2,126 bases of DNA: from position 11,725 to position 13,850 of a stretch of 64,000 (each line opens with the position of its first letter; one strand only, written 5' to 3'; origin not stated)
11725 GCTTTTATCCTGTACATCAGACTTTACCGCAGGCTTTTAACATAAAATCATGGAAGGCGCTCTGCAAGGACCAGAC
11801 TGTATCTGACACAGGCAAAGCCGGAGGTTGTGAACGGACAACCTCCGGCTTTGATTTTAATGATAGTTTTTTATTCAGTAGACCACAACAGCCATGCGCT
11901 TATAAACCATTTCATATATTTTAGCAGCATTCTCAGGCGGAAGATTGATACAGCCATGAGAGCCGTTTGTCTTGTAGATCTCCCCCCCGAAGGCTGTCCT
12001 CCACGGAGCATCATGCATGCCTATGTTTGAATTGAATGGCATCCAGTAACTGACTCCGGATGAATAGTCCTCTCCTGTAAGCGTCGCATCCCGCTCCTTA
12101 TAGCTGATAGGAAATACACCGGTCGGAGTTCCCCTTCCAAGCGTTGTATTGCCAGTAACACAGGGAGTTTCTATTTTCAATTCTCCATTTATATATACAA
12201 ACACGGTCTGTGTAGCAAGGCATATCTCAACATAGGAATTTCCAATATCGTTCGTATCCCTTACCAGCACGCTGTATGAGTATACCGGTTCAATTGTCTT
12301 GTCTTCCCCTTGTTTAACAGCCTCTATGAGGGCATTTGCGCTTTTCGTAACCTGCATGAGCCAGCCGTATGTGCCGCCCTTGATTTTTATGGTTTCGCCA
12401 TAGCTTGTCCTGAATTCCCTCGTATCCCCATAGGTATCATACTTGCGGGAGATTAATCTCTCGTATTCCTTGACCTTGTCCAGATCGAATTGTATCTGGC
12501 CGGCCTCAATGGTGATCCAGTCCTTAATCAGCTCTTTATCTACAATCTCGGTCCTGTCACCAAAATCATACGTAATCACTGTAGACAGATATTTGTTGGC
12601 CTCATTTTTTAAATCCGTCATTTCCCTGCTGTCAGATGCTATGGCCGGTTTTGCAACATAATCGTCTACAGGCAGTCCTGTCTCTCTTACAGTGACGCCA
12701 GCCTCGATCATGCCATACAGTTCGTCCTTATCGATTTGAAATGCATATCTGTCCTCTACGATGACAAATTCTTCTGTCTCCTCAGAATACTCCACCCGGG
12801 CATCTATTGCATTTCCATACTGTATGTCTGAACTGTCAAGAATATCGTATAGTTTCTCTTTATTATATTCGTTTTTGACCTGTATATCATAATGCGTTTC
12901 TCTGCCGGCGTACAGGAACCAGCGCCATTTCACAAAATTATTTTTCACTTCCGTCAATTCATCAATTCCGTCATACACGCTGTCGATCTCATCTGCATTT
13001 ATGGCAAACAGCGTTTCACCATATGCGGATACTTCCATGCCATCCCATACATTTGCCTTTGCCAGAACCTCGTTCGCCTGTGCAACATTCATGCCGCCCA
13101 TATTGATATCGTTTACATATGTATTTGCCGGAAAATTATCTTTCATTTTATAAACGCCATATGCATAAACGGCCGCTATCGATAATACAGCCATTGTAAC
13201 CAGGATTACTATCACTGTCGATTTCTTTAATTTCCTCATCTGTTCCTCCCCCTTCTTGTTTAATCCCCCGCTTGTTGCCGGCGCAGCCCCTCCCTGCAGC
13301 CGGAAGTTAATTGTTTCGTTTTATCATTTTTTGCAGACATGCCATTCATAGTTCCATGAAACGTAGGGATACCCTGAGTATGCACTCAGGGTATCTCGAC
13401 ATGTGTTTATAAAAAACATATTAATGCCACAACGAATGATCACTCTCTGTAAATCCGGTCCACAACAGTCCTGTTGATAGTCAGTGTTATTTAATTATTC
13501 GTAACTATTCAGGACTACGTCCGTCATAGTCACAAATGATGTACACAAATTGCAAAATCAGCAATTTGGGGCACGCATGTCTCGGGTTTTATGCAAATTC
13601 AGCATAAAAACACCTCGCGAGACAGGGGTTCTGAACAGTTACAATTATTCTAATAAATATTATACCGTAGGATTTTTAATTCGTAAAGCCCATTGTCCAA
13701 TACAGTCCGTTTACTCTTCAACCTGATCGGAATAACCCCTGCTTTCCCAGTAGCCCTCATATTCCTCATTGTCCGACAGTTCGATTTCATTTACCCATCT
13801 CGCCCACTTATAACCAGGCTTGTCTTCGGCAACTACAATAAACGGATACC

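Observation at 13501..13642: Family A: ~142-bp TIR-flanked MITE-like element with 8-bp target-site duplications, >=4 copies in 64 kb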

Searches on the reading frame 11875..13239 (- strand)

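Call 65: search_protein_families(library=pfam, proteins=[window:11875-13239:-], max_evalue=0.00001)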
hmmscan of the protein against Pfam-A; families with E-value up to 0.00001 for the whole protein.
window:11875-13239:- (454 aa): 2 families
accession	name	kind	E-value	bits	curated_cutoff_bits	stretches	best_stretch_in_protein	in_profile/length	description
PF03734.19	YkuD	-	8.5e-21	75.5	23.4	1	336-453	3-146/146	L,D-transpeptidase catalytic domain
PF12229.13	PG_binding_4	-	3.4e-12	47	22.1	1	210-316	10-116/117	Putative peptidoglycan binding domain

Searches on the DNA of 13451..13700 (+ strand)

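Call 35: search_dna_similar(query=window:13501-13642:+, collection=plasmids, mode=distant, max_evalue=1, max_rows=30)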
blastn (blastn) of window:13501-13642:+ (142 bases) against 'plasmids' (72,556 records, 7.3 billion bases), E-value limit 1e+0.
No match.

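Call 36: search_dna_similar(query=window:13501-13642:+, collection=phages, mode=distant, max_evalue=1, max_rows=20)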
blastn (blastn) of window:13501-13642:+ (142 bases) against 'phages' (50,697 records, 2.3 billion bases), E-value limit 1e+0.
Records with a match: 1; places in all: 1; records where one place covers at least 80% of the query: 0.
Best place of each record, by identity: 60-80% 1.
By first word of the organism name: Bacteriophage 1.
By host as written in the record: - 1.
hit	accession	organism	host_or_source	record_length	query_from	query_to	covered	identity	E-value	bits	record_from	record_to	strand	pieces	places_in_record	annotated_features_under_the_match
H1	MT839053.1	Bacteriophage sp.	human fecal samples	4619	77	142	46%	77.9%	3e-3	46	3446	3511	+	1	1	record has no annotation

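Call 70: get_annotated_region(hit=H1, flank=400)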
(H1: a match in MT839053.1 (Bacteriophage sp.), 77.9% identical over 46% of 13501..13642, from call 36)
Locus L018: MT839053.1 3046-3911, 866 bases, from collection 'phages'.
description: UNVERIFIED: Bacteriophage sp. clone scaffold_9541 genomic sequence.
organism: Bacteriophage sp. (NCBI taxid 38018)
taxonomy: Viruses
host: -; source: human fecal samples; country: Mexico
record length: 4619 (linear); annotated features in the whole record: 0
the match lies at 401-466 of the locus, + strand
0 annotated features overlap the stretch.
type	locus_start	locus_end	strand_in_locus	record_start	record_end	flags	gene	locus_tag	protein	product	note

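Call 107: search_rna_families(source=window, start=13451, end=13700, threshold=evalue, max_evalue=1)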
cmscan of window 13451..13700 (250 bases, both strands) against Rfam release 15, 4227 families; matches with E-value up to 1: 4.
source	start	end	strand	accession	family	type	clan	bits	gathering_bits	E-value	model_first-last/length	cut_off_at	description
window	13587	13628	+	RF01810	pntA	Gene; sRNA;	-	22.3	54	0.24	1-62/62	no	pntA sRNA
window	13507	13609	-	RF01207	snR73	Gene; snRNA; snoRNA; CD-box;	CL00056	21.1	37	0.17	1-103/103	no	Small nucleolar RNA snR73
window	13525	13663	-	RF01610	ceN104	Gene; snRNA; snoRNA; HACA-box;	-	18.3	65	0.55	1-153/153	no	Caenorhabditis snoRNA ceN104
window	13489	13566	+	RF00524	R2_retro_el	Cis-reg;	-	15.2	38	0.43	1-212/212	no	R2 RNA element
